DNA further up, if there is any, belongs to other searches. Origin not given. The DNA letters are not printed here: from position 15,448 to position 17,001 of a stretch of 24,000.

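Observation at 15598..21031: Self-contained five-gene CDP-sugar modification and transfer cassette with no export or polymerisation partners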

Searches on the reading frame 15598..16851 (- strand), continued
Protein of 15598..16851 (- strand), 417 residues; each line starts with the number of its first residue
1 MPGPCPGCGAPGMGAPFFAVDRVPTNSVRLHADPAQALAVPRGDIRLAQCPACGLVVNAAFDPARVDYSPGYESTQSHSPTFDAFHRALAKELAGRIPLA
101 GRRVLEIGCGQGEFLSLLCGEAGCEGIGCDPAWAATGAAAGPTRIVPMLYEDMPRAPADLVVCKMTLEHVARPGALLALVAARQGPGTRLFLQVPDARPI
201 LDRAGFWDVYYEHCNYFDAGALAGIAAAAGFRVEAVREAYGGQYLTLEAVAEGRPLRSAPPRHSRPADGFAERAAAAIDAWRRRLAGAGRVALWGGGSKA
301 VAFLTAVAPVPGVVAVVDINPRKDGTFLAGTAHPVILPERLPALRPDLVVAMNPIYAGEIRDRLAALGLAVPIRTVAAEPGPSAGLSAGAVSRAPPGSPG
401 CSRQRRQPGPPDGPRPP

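Call 62: search_dna_similar(query=window:15598-16851:-, collection=plasmids, mode=protein, max_evalue=1e-30, max_rows=25)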
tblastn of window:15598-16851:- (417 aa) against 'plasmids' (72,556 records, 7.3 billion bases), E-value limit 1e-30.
Records with a match: 21; places in all: 24; records where one place covers at least 80% of the query: 21.
Best place of each record, by identity: <60% 21.
By first word of the organism name: Sinorhizobium 13; Leisingera 8.
By predicted mobility (MOB-suite, as given by PLSDB): mobilizable 12; non-mobilizable 8; conjugative 1.
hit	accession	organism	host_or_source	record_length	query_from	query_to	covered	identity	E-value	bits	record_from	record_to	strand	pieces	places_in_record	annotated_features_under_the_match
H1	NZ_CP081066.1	Leisingera caerulea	-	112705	18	370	85%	38.7%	5e-46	177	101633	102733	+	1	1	class I SAM-dependent methyltransferase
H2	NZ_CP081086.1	Leisingera caerulea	-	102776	18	370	85%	38.7%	5e-46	177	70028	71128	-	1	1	class I SAM-dependent methyltransferase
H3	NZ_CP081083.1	Leisingera caerulea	-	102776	18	370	85%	38.7%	5e-46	177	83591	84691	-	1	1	class I SAM-dependent methyltransferase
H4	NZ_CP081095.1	Leisingera caerulea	-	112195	18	370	85%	38.7%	5e-46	177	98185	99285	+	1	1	class I SAM-dependent methyltransferase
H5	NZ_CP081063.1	Leisingera aquaemixtae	-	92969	18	370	85%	38.7%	2e-45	175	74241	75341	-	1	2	class I SAM-dependent methyltransferase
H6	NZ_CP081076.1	Leisingera caerulea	-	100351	18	370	85%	38.4%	1e-45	176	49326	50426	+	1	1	class I SAM-dependent methyltransferase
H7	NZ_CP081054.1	Leisingera aquaemixtae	-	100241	18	370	85%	38.4%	5e-45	174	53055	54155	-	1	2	class I SAM-dependent methyltransferase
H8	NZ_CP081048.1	Leisingera aquaemixtae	-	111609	18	370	85%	38.1%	2e-44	172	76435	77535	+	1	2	class I SAM-dependent methyltransferase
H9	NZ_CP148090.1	Sinorhizobium meliloti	Medicago sativa,cell culture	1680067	17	377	87%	35.5%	5e-47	180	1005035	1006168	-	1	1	none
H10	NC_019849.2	Sinorhizobium meliloti GR4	-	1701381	17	377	87%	35.5%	6e-47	179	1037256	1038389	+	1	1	none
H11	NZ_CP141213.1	Sinorhizobium meliloti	alfalfa,Isolate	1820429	23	369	83%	36.7%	4e-48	183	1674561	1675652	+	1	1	none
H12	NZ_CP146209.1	Sinorhizobium meliloti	-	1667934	17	377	87%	35.3%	1e-46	179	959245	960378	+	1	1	none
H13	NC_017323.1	Sinorhizobium meliloti BL225C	-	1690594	17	377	87%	35.2%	3e-46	178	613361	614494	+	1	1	none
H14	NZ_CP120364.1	Sinorhizobium kummerowiae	Kummerowia stipulacea,Pure culture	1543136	23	376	85%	35.8%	4e-47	180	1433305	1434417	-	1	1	none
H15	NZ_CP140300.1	Sinorhizobium kummerowiae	Kummerowia stipulacea,Pure culture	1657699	23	376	85%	35.8%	4e-47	180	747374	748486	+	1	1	none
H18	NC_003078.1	Sinorhizobium meliloti 1021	-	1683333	17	377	87%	34.9%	2e-46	178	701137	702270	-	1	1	none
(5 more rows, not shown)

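Call 63: get_annotated_region(hit=H18, flank=12000)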
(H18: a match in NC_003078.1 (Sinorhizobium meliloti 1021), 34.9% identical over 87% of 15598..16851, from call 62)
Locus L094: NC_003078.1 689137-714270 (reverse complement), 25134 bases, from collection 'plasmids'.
description: Sinorhizobium meliloti 1021 plasmid pSymB, complete sequence
organism: Sinorhizobium meliloti 1021 (NCBI taxid 266834)
taxonomy: Bacteria; Pseudomonadota; Alphaproteobacteria; Hyphomicrobiales; Rhizobiaceae; Sinorhizobium; Sinorhizobium meliloti; Sinorhizobium meliloti 1021
host: -; source: -; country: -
typing (MOB-suite, as given by PLSDB): mobilizable; relaxase MOBQ
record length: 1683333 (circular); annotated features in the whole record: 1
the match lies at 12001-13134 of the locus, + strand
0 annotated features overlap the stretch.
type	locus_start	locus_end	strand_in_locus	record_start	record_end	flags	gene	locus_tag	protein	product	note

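Call 64: get_annotated_region(hit=H1, flank=10000)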
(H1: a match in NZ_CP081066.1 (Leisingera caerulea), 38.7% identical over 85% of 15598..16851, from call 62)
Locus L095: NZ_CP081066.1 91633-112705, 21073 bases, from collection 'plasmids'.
description: Leisingera caerulea strain M561 plasmid unnamed2, complete sequence
organism: Leisingera caerulea (NCBI taxid 506591)
taxonomy: Bacteria; Pseudomonadota; Alphaproteobacteria; Rhodobacterales; Roseobacteraceae; Leisingera; Leisingera caerulea
host: -; source: -; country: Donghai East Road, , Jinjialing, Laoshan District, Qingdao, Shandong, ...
typing (MOB-suite, as given by PLSDB): non-mobilizable; replicon rep_cluster_252,rep_cluster_735
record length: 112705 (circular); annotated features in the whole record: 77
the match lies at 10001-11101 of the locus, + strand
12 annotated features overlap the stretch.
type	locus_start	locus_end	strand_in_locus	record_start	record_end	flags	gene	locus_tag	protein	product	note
CDS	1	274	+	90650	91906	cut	wecC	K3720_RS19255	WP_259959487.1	UDP-N-acetyl-D-mannosamine dehydrogenase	GO:0009246 - enterobacterial common antigen biosynthetic process [Evidence IEA]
CDS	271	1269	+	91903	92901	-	-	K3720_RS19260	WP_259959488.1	TIGR03032 family protein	-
CDS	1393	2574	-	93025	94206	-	-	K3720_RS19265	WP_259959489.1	DUF2793 domain-containing protein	-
CDS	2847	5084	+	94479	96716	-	-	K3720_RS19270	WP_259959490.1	calcium-binding protein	-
CDS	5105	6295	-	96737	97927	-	-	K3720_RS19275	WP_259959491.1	right-handed parallel beta-helix repeat-containing protein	-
CDS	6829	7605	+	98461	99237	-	rfbF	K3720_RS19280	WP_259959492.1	glucose-1-phosphate cytidylyltransferase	GO:0009103 - lipopolysaccharide biosynthetic process [Evidence IEA]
CDS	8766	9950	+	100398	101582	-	-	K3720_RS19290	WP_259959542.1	class I SAM-dependent methyltransferase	-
CDS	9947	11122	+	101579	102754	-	-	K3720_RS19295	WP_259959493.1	class I SAM-dependent methyltransferase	-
CDS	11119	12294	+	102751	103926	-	-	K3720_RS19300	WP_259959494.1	class I SAM-dependent methyltransferase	-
CDS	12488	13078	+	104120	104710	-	-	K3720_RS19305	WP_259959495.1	polysaccharide biosynthesis/export family protein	-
CDS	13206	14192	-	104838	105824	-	-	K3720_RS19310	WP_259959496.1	nucleotidyltransferase family protein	-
CDS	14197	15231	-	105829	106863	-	-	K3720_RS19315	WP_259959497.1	hypothetical protein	-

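Call 73: search_protein_families(library=pfam, proteins=[L094:3255-4808:+, L094:5142-6077:+, L094:6599-8497:-, L094:8878-10542:-, L094:10613-11626:+, L094:13156-14109:+, L094:13959-15083:+, L094:15629-17317:-, L094:21461-22504:+, L094:15099-15752:-], max_evalue=0.0001)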
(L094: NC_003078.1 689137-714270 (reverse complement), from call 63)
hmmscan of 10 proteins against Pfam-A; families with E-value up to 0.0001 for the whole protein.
L094:3255-4808:+ (517 aa): 2 families
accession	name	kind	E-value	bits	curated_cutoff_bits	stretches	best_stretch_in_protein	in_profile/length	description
PF02563.21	Poly_export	-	2.3e-14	53.7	28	1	98-184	3-76/77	Polysaccharide biosynthesis/export protein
PF10531.15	SLBB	-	9.9e-07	28.9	27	1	190-234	2-51/55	SLBB domain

L094:5142-6077:+ (311 aa): 0 families

L094:6599-8497:- (632 aa): 5 families
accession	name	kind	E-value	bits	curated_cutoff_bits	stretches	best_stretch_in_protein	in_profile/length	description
PF13807.11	GNVR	-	7e-08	32.7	27.7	1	314-380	15-81/82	G-rich domain on putative tyrosine kinase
PF02706.20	Wzz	-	1.2e-06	29.1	25.5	1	27-115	5-91/91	Chain length determinant protein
PF01656.29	CbiA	-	2.5e-06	27.9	25.4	1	452-622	3-91/125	CobQ/CobB/MinD/ParA nucleotide binding domain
PF10609.15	ParA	-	8.2e-06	25.9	27.1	1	450-612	6-172/246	NUBPL iron-transfer P-loop NTPase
PF13614.12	AAA_31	-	8.6e-06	26.2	27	0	460-586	14-150/177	AAA domain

L094:8878-10542:- (554 aa): 2 families
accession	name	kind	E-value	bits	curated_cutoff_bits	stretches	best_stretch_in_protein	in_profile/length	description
PF13946.11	DUF4214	-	1e-26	93.2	23.2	1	475-545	2-71/72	Domain of unknown function (DUF4214)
PF11790.14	Glyco_hydro_cc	-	1.6e-06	28.3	21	1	249-350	92-196/237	Glycosyl hydrolase catalytic core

L094:10613-11626:+ (337 aa): 1 family
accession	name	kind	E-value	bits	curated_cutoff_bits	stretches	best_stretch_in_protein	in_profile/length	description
PF01501.26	Glyco_transf_8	-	2.1e-21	77.1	24.3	1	20-264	2-250/253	Glycosyl transferase family 8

L094:13156-14109:+ (317 aa): 2 families
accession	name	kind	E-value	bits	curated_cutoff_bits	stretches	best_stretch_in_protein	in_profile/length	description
PF00535.33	Glycos_transf_2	-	3e-28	99.3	23.3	1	7-132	2-128/168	Glycosyl transferase family 2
PF10111.15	Glyco_tranf_2_2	-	3.5e-08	33.7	27.3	1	9-120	4-123/276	Glycosyltransferase like family 2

L094:13959-15083:+ (374 aa): 1 family
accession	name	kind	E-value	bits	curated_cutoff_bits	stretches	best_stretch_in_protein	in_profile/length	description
PF05212.18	DUF707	-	5e-07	29.7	24.1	0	140-196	108-165/299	Protein of unknown function (DUF707)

L094:15629-17317:- (562 aa): 0 families

L094:21461-22504:+ (347 aa): 1 family
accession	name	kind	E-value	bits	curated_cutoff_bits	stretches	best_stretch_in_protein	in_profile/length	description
PF02585.22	PIG-L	-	1.5e-29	103.5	28.2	1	107-231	2-128/129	GlcNAc-PI de-N-acetylase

L094:15099-15752:- (217 aa): 0 families

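Call 79: search_protein_representatives(protein=window:15598-16851:-)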
Query: 417 residues. Proteins with E-value up to 0.001 (for the whole library): 10094; up to 1e-10: 3446; up to 1e-30: 1448. The best 150 are listed.
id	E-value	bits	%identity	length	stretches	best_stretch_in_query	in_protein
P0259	1.0e-148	512.7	41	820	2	15-381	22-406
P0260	6.0e-132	457.5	36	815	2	3-382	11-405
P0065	3.3e-91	323.2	48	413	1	3-371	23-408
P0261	2.0e-89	317.4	46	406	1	3-373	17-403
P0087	2.3e-89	317.2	48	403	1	4-377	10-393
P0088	2.4e-89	317.1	48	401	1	4-369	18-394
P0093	4.8e-89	316.1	47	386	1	5-373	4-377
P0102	1.3e-88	314.6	49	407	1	4-388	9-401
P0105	1.6e-88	314.4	48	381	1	3-383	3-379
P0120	4.2e-88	313.0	46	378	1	5-370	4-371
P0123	4.5e-88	312.9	47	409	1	4-380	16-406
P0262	9.7e-88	311.8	48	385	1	5-370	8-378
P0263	4.0e-87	309.8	49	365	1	4-375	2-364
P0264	1.3e-86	308.1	45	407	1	5-373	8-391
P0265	1.3e-86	308.1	49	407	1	4-388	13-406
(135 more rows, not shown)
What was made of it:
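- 15598..16851 (-): MT2: distant paralogue of the sugar C-methyltransferases, 417 aa. It has a four-Cys N-terminus and a Y-Y-E-H motif. The family has 1448 clusters at E<=1e-30 (call 79).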

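Call 88: search_protein_families(library=pfam, alignment_id=A3, max_evalue=0.00001)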
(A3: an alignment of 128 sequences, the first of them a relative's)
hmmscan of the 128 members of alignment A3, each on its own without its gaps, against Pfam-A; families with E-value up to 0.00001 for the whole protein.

A. member 1, L009:1491-2840:+ (450 aa): 6 families
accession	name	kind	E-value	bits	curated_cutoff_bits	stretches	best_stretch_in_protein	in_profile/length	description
PF00534.26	Glycos_transf_1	-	1.1e-40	139.4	26.4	1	239-429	11-172/172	Glycosyl transferases group 1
PF13692.12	Glyco_trans_1_4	-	7.3e-33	114.3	27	1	244-415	2-142/142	Glycosyl transferases group 1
PF13439.12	Glyco_transf_4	-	7.5e-14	52.5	28.5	1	52-227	7-169/170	Glycosyltransferase Family 4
PF13524.12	Glyco_trans_1_2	-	1.7e-11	44.7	25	1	327-443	27-142/144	Glycosyl transferase-like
PF20706.3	GT4-conflict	-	1.9e-09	37.5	26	1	339-443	271-385/385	Family 4 Glycosyltransferase in conflict systems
PF13579.12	Glyco_trans_4_4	-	4.4e-07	30.8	29.7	1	54-223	8-158/158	Glycosyl transferase 4-like domain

B. families by the number of members that match (of 128 scanned): 170 families (the first 25 are shown)
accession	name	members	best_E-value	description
PF00534.26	Glycos_transf_1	13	1.1e-42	Glycosyl transferases group 1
PF13692.12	Glyco_trans_1_4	13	8.2e-37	Glycosyl transferases group 1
PF20706.3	GT4-conflict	10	3e-19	Family 4 Glycosyltransferase in conflict systems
PF13439.12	Glyco_transf_4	10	2.2e-16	Glycosyltransferase Family 4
PF13524.12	Glyco_trans_1_2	7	2.4e-13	Glycosyl transferase-like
PF13579.12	Glyco_trans_4_4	5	6.1e-19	Glycosyl transferase 4-like domain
PF13440.11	Polysacc_synt_3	3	1.2e-15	Polysaccharide biosynthesis protein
PF00353.25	HemolysinCabind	2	5.7e-88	RTX calcium-binding nonapeptide repeat (4 copies)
PF02321.23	OEP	2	9.5e-54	Outer membrane efflux protein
PF01554.23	MatE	2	4.1e-53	MatE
PF07719.23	TPR_2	2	1.2e-38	Tetratricopeptide repeat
PF00535.33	Glycos_transf_2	2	5.1e-33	Glycosyl transferase family 2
PF01943.22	Polysacc_synt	2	1.3e-31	Polysaccharide biosynthesis protein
PF22422.2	MGH1-like_GH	2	3.4e-30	Mannosylglycerate hydrolase MGH1-like glycoside hydrolase domain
PF02585.22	PIG-L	2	4.1e-29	GlcNAc-PI de-N-acetylase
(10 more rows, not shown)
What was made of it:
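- GT4 is the commonest neighbour family even in the remaining loci (13 of 128 ORFs, call 88).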
